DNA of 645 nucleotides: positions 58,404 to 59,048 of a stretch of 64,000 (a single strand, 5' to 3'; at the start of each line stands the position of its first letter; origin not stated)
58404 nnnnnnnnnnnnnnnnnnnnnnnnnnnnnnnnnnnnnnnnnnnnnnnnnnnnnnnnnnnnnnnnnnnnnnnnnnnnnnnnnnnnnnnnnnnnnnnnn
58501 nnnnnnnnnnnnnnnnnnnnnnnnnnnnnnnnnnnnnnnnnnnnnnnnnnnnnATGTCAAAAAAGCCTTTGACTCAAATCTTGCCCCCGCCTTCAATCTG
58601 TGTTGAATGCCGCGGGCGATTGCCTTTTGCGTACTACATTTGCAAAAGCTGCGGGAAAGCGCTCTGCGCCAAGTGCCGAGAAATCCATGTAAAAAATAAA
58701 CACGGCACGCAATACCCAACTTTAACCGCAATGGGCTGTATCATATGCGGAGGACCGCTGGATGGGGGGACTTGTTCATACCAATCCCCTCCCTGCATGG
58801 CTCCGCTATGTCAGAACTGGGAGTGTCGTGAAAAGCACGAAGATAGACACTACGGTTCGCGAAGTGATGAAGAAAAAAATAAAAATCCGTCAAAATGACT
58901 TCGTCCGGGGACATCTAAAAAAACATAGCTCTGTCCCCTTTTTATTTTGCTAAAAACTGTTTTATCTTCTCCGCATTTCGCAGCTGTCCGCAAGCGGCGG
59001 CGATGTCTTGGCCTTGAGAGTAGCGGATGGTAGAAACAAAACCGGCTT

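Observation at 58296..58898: Two overlapping small GC-enriched genes with very strong RBSs, one Cys-rich, just downstream of a solo repeat unit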

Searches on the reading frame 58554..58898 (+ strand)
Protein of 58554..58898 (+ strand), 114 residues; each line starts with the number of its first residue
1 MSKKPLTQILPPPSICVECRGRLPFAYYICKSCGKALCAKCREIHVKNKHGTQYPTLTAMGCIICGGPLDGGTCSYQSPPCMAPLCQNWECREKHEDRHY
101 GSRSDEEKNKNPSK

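Call 4: search_protein_families(library=pfam, proteins=[window:58554-58898:+], max_evalue=10)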
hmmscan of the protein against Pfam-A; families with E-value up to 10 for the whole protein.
window:58554-58898:+ (114 aa): 5 families
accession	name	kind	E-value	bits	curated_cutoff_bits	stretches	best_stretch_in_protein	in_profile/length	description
PF25287.1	zf-B_box_Trim66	-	0.00013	22.1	27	1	15-46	4-34/35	Trim66, B-box zinc-binding domain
PF00643.29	zf-B_box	-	0.018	15.7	24.1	1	14-51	4-38/42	B-box zinc finger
PF12773.13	DZR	-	0.055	14.1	27.3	1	16-44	1-33/45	Double zinc ribbon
PF22586.1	ANCHR-like_BBOX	-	0.073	13.6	27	1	16-49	2-32/39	ANCHR-like B-box zinc-binding domain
PF18912.6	DZR_2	-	1.5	9.1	27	1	14-37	22-46/56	Double zinc ribbon domain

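Call 8: find_homologous_proteins(query=window:58554-58895:+, max_evalue=0.01)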
Query window:58554-58895:+ (114 aa): 2 proteins with E <= 0.01 among 2 candidates.
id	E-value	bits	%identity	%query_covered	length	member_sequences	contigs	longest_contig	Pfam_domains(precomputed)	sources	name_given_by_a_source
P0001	1.3e-75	269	100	100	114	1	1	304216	-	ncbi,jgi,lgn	-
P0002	1.0e-46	176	79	88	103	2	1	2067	-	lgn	-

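Call 10: find_encoding_contigs(protein=P0002, flank=10000)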
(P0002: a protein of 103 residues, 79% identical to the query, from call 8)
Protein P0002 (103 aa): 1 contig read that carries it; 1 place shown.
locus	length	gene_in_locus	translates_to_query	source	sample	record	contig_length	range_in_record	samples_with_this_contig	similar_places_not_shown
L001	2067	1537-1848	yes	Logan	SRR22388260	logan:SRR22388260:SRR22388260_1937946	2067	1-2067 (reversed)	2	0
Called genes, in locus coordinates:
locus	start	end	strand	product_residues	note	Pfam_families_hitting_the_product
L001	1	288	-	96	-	?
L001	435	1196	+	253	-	-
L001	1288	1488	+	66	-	-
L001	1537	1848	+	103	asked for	-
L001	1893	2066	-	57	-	?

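Call 11: find_encoding_contigs(protein=P0001, flank=3000, max_places=3)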
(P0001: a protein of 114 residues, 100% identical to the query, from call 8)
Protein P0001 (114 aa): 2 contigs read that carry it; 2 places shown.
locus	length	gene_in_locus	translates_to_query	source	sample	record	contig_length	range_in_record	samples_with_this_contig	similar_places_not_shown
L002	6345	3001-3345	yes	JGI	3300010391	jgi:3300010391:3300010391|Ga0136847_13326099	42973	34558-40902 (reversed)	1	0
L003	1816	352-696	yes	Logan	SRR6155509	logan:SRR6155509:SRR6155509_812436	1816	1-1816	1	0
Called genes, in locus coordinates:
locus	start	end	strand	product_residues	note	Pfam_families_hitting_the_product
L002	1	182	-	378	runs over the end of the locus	PF00266:Aminotran_5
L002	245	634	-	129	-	PF02082:Rrf2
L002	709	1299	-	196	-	PF01612:DNA_pol_A_exo1 (weak), PF13482:RNase_H_2, PF10108:DNA_pol_B_exo2 (faint)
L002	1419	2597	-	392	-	PF02926:THUMP, PF02568:ThiI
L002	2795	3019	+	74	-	-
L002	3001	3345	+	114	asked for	-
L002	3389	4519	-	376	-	PF04055:Radical_SAM (faint)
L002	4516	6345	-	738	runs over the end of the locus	PF13292:DXP_synthase_N, PF00456:Transketolase_N, PF00676:E1_dh, PF02779:Transket_pyr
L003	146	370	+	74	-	-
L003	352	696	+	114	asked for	-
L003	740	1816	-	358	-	?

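Call 17: find_related_loci(query=A1, collection=genome_contigs, flank=10000)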
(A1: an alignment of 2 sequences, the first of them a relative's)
Query A1 (114 aa) in genome_contigs; peptide patterns used: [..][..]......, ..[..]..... (x = any residue, [..] = any of these).
36 stretches matched a pattern, but none encodes a relative of the query by tblastn (E <= 1e-3).

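Call 21: search_protein_representatives(alignment_id=A1)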
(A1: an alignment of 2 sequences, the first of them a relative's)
Query: 2 sequences, 114 profile positions. Proteins with E-value up to 0.001 (for the whole library): 14; up to 1e-10: 7; up to 1e-30: 1. The best 14 are listed.
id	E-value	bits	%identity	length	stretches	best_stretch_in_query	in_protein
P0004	3.2e-41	156.2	-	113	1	1-112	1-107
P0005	3.4e-22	94.9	-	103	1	13-112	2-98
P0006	8.9e-21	90.3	-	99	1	2-103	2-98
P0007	2.1e-19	85.9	-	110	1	1-113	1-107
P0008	1.8e-18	82.8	-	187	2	49-111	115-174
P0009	3.2e-16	75.6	-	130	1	13-111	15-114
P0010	3.8e-12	62.5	-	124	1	16-112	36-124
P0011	2.6e-10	56.6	-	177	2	1-109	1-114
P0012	1.0e-07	48.2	-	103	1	1-104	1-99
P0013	1.3e-07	47.9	-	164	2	16-108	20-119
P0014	6.5e-07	45.6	-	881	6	32-65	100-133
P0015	3.3e-06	43.3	-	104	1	1-107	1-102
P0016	2.6e-04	37.2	-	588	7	15-78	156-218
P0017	4.7e-04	36.4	-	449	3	14-46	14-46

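Call 28: find_homologous_proteins(query=A3, max_evalue=0.001)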
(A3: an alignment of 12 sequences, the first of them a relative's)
Query A3 (12 sequences) (114 aa, profile of the alignment): 13 proteins with E <= 0.001 among 134 candidates.
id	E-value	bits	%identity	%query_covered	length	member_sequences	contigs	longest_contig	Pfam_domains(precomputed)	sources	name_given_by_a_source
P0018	6.6e-38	147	46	100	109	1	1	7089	-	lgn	-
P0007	8.6e-37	143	48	100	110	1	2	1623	-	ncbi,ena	-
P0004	6.7e-35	137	62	98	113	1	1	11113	-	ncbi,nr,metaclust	ncbi:MAG: hypothetical protein UW11_C0041G0002 [Parcubacteria group bacterium GW2011_GWA2_43_9b]|nr:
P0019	1.9e-34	136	43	99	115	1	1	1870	-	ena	-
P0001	1.3e-33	133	100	100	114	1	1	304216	-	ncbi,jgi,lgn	-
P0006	8.3e-33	131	54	82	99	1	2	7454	-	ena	-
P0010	1.8e-32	129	47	73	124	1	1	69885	-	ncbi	-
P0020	1.6e-31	126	42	99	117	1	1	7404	-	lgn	-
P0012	2.4e-31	126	37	90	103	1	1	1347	-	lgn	-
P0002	6.9e-31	124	79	88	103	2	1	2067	-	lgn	-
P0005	6.4e-28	115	47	84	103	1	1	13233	-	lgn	-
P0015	6.7e-27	112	36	95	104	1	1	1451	-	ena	-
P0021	8.9e-27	111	58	89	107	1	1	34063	-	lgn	-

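Call 29: find_encoding_contigs(protein=P0004, flank=4000, max_places=2)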
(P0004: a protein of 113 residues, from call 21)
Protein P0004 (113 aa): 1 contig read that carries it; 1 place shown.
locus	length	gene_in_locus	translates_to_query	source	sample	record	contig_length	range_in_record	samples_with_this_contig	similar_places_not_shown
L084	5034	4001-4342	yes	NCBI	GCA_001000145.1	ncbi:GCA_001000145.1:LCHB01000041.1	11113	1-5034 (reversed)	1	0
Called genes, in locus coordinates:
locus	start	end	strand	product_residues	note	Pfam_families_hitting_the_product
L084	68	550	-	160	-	-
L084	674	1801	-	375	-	PF00226:DnaJ, PF01556:DnaJ_C, PF00684:DnaJ_CXXCXGXG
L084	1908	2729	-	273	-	-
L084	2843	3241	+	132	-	-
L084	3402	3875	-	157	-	PF22025:ThiI_fer (weak)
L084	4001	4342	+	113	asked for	-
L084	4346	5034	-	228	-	?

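Call 30: find_encoding_contigs(protein=P0010, flank=4000, max_places=2)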
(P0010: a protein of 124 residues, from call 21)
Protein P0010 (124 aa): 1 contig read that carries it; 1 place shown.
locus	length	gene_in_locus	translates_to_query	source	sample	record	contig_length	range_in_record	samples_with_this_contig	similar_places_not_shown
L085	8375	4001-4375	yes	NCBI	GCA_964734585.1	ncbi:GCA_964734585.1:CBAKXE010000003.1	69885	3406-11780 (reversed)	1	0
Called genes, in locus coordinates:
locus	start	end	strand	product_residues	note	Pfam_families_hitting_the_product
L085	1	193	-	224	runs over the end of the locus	PF00590:TP_methylase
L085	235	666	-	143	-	PF09997:DUF2238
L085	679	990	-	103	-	PF01257:2Fe-2S_thioredx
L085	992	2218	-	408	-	PF00266:Aminotran_5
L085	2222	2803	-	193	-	PF13482:RNase_H_2, PF10108:DNA_pol_B_exo2 (faint)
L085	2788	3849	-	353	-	PF02926:THUMP, PF02568:ThiI, PF06508:QueC (faint)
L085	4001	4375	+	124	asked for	-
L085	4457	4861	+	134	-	PF00885:DMRL_synthase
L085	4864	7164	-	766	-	PF13292:DXP_synthase_N, PF00456:Transketolase_N, PF00676:E1_dh, PF02779:Transket_pyr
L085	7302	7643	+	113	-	-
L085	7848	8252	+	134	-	PF09685:MamF_MmsF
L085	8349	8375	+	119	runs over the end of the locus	PF06689:zf-C4_ClpX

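Call 31: find_encoding_contigs(protein=P0021, flank=4000, max_places=2)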
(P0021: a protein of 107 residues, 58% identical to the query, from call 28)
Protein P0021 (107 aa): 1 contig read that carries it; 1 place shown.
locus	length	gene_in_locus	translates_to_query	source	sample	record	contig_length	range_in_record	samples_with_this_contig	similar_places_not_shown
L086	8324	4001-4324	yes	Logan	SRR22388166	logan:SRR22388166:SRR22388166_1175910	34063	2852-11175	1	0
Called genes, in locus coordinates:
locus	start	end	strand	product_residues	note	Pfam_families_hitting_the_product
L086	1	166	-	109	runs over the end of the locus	PF01257:2Fe-2S_thioredx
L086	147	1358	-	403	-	PF00266:Aminotran_5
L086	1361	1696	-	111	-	PF02082:Rrf2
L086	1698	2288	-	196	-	PF01612:DNA_pol_A_exo1 (weak), PF13482:RNase_H_2, PF10108:DNA_pol_B_exo2 (faint)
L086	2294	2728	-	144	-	-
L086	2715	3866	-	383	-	PF22025:ThiI_fer (weak), PF02926:THUMP, PF02568:ThiI, PF06508:QueC (faint)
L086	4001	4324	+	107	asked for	-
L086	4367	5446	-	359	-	PF21016:RlmN_N (faint), PF04055:Radical_SAM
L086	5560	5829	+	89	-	-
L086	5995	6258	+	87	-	-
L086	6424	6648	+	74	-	-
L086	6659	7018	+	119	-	PF06689:zf-C4_ClpX (faint)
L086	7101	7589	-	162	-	-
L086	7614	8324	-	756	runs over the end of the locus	PF00884:Sulfatase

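Call 32: find_encoding_contigs(protein=P0005, flank=4000, max_places=2)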
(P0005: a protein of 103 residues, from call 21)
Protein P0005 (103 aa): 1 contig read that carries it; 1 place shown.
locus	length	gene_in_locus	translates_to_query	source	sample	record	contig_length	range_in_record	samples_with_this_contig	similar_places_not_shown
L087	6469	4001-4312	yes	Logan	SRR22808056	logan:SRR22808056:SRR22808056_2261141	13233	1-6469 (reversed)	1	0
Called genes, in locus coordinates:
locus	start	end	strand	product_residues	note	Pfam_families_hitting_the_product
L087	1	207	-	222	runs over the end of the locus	PF00590:TP_methylase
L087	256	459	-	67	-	PF00037:Fer4 (faint), PF13459:Fer4_15, PF13370:Fer4_13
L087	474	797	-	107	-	PF01257:2Fe-2S_thioredx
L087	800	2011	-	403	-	PF00266:Aminotran_5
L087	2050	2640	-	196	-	PF01612:DNA_pol_A_exo1 (weak), PF13482:RNase_H_2, PF10108:DNA_pol_B_exo2 (faint)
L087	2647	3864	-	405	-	PF22025:ThiI_fer (faint), PF02926:THUMP, PF02568:ThiI, PF06508:QueC (faint)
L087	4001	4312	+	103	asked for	-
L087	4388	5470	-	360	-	PF04055:Radical_SAM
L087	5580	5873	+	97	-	-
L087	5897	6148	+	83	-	-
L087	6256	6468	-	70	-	?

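Call 35: search_solved_structures(query=A4, max_evalue=10, show_alignments=3)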
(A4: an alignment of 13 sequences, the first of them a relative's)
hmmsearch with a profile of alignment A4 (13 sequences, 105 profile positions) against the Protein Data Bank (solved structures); distinct sequences matched with E-value up to 10: 19.
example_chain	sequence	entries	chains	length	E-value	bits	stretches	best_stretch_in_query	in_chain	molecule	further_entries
2mvw_A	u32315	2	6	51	0.00037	23.9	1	16-51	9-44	Protein PML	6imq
6o5k_A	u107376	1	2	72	0.0047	20.3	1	17-51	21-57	Transcription intermediary factor 1-beta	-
8ytc_A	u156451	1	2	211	0.006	20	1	16-52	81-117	Protein PML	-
8ams_C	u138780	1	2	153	0.007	19.8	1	16-51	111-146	Tripartite motif-containing protein 2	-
7v8f_B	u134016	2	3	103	0.0088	19.4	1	18-66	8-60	E3 ubiquitin-protein ligase RNF31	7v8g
2yqq_A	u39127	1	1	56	0.0099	19.3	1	16-51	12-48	Zinc finger HIT domain-containing protein 3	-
5edv_A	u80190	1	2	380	0.021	18.2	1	15-66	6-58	E3 ubiquitin-protein ligase RNF31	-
6sc5_A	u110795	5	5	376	0.065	16.7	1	17-66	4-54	E3 ubiquitin-protein ligase RNF31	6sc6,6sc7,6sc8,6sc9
8amr_A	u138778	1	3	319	0.14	15.6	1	17-54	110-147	Tripartite motif-containing protein 3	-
5dka_A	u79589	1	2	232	0.15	15.5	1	11-51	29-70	E3 ubiquitin-protein ligase RNF125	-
9bh5_Ab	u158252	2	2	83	0.2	15.1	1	9-65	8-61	Small ribosomal subunit protein eS27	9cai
8gbq_B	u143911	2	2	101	0.26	14.7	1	15-51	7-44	E3 ubiquitin-protein ligase RNF125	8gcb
1x4s_A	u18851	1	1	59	0.36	14.3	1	24-46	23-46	Zinc finger HIT domain containing protein 2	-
7znf_A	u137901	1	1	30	0.59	13.6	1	27-52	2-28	ZINC FINGER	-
1wfk_A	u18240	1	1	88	1.1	12.7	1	13-43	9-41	zinc finger, FYVE domain containing 19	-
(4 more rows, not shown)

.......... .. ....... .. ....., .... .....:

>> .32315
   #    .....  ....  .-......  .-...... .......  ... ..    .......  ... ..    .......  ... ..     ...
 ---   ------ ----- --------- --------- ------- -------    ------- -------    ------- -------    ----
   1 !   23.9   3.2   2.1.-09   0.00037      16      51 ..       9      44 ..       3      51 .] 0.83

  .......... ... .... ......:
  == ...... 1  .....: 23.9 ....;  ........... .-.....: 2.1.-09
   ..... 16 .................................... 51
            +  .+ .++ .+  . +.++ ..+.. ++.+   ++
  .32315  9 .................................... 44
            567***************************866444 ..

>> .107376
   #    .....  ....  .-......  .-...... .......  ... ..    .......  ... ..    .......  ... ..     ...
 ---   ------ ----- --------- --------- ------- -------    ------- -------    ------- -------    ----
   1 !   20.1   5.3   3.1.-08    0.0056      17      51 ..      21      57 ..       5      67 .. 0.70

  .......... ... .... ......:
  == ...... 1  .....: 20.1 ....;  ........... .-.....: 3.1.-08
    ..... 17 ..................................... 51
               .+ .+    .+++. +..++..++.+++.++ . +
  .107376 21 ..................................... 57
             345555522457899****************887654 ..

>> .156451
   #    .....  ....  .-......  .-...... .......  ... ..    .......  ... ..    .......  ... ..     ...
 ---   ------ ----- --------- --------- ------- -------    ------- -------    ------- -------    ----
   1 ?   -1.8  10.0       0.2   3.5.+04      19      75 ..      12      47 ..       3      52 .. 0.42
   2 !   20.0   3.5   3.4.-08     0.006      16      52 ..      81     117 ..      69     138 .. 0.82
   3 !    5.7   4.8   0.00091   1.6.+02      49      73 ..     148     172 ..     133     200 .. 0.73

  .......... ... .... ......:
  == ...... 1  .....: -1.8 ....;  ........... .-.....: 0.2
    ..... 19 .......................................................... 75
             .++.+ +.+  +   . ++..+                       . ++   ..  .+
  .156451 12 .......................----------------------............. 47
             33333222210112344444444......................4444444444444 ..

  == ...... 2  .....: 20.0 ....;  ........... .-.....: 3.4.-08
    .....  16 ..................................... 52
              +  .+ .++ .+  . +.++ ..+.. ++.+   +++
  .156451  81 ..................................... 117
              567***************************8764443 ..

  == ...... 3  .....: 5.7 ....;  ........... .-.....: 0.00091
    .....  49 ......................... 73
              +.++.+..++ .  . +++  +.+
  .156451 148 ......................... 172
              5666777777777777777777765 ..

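Call 40: predict_structure(alignment_id=A4)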
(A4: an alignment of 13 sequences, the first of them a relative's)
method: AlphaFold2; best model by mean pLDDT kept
length: 114 residues; sequences in the alignment: 13
mean_pLDDT: 74.1   pTM: 0.51
mean pLDDT of the five models: 74.1, 74.1, 72.6, 71.3, 65.2
residues with pLDDT >= 90: 1; 70-90: 80; 50-70: 14; < 50: 19
segments of 3 or more residues with pLDDT < 50: 1-9, 103-111
pLDDT, mean of each block of 10 residues (from residue 1): 46 80 82 86 86 74 82 75 83 83 50 46
secondary structure, 60 per line:
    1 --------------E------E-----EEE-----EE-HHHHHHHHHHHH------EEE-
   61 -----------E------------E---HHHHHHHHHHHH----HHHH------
elements in order: E28-30 H39-50 E57-59 H89-100 H105-108

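Call 41: search_protein_families(library=ncbifam, proteins=[window:58554-58898:+, L001:435-1196:+, L001:1288-1488:+], max_evalue=1)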
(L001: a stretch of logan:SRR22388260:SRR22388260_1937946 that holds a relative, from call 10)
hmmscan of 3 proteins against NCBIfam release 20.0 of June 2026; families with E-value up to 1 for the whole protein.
window:58554-58898:+ (114 aa): 0 families

L001:435-1196:+ (253 aa): 3 families
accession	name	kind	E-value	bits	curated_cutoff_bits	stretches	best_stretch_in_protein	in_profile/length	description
NF008521.0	PRK11448.1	equivalog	0.019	13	729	1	67-169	119-220/1123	type I restriction-modification system endonuclease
NF045780.1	TrlF_fam_ATP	equivalog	0.05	12.3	350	1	96-199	525-613/944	TrlF family AAA-like ATPase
NF011041.0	PRK14471.1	equivalog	0.2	11.6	200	1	89-160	26-94/164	F0F1 ATP synthase subunit B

L001:1288-1488:+ (66 aa): 0 families

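Call 42: search_protein_families(library=phrogs, proteins=[window:58554-58898:+, L001:435-1196:+, L001:1288-1488:+], max_evalue=1)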
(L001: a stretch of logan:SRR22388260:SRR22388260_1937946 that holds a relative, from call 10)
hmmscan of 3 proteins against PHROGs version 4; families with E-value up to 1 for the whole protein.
window:58554-58898:+ (114 aa): 0 families

L001:435-1196:+ (253 aa): 5 families
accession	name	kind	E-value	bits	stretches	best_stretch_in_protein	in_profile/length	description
phrog_25927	-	tail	0.15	11.8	1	85-201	52-167/625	tail length tape measure protein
phrog_35082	-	unknown function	0.21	12.8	1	82-113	43-74/80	-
phrog_167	-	tail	0.69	8.5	1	95-206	115-232/1555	tail length tape measure protein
phrog_77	-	DNA, RNA and nucleotide metabolism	0.75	9.2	1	98-201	499-591/967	SbcC-like subunit of palindrome specific endonuclease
phrog_12541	-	unknown function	0.97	10.4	0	131-199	4-71/173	-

L001:1288-1488:+ (66 aa): 0 families

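Call 45: fold_search(model_id=the predicted structure, library=pdb)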
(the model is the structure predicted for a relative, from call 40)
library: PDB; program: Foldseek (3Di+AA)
matches with E <= 10: 567; with E <= 0.001: 0
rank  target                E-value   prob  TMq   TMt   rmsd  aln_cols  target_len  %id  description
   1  6mj7                  2.0e-02  1.00  0.31  0.59   2.6        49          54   26  Crystal structure of p62 ZZ domain in complex with free arginine (released 2018-10-31)
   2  5yp8_B                2.2e-02  0.99  0.28  0.59   4.0        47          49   28  p62/SQSTM1 ZZ domain with Arg-peptide (released 2018-08-29)
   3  5ypc_A                2.2e-02  0.99  0.28  0.59   4.0        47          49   28  p62/SQSTM1 ZZ domain with Phe-peptide (released 2018-08-29)
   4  5ypf_A                2.7e-02  0.99  0.31  0.63   2.2        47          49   28  p62/SQSTM1 ZZ domain with Trp-peptide (released 2018-08-29)
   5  6khz_A                3.0e-02  0.99  0.30  0.62   2.7        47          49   26  p62/SQSTM1 ZZ domain with Gly-peptide (released 2020-01-22)
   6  6imq_A                3.5e-02  0.99  0.33  0.68   2.7        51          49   24  Crystal structure of PML B1-box multimers (released 2019-07-31)
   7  5yp7_A                3.7e-02  0.99  0.30  0.68   2.4        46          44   26  p62/SQSTM1 ZZ domain (released 2018-08-29)
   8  7r1o_CCC              3.7e-02  0.99  0.31  0.62   2.9        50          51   26  p62-ZZ domain of the human sequestosome in complex with dusquetide (released 2022-05-18)
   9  5ype_A                4.0e-02  0.99  0.31  0.64   2.2        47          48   28  p62/SQSTM1 ZZ domain with Tyr-peptide (released 2018-08-29)
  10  7r1o_BBB              4.0e-02  0.99  0.32  0.66   2.4        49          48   28  p62-ZZ domain of the human sequestosome in complex with dusquetide (released 2022-05-18)
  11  5ypb_A                4.9e-02  0.99  0.31  0.63   2.6        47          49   26  p62/SQSTM1 ZZ domain with His-peptide (released 2018-08-29)
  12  5ypc_B                4.9e-02  0.98  0.28  0.58   4.0        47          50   28  p62/SQSTM1 ZZ domain with Phe-peptide (released 2018-08-29)
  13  5yph_A                5.2e-02  0.99  0.31  0.61   2.6        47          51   26  p62/SQSTM1 ZZ domain with Ile-peptide (released 2018-08-29)
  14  5yp8_A                5.2e-02  0.98  0.28  0.58   4.0        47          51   28  p62/SQSTM1 ZZ domain with Arg-peptide (released 2018-08-29)
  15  6miu_A                5.2e-02  0.97  0.29  0.53   4.3        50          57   28  Crystal structure of p62 ZZ domain in complex with Arg-Glu peptide (released 2018-10-31)
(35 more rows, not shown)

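Call 49: find_related_loci(query=A4, collection=viral_contigs, flank=5000)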
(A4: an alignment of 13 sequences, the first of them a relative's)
Query A4 (114 aa) in viral_contigs; peptide patterns used: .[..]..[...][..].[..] (x = any residue, [..] = any of these).
7 stretches matched a pattern, but none encodes a relative of the query by tblastn (E <= 1e-3).

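Call 50: find_related_loci(query=A4, collection=metagenome_contigs, flank=4000)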
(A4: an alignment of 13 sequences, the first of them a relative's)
Query A4 (114 aa) in metagenome_contigs; peptide patterns used: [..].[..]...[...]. (x = any residue, [..] = any of these).
82 stretches matched a pattern; 4 encode a relative of the query (tblastn E <= 1e-3); 4 distinct loci.
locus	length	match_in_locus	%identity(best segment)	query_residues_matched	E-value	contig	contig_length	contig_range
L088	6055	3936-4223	72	1-100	7e-43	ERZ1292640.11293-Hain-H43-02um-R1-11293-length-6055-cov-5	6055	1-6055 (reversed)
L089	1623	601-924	48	1-114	3e-25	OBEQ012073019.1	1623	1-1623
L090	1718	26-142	50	62-103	3e-7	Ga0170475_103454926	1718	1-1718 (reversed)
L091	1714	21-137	50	62-103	4e-7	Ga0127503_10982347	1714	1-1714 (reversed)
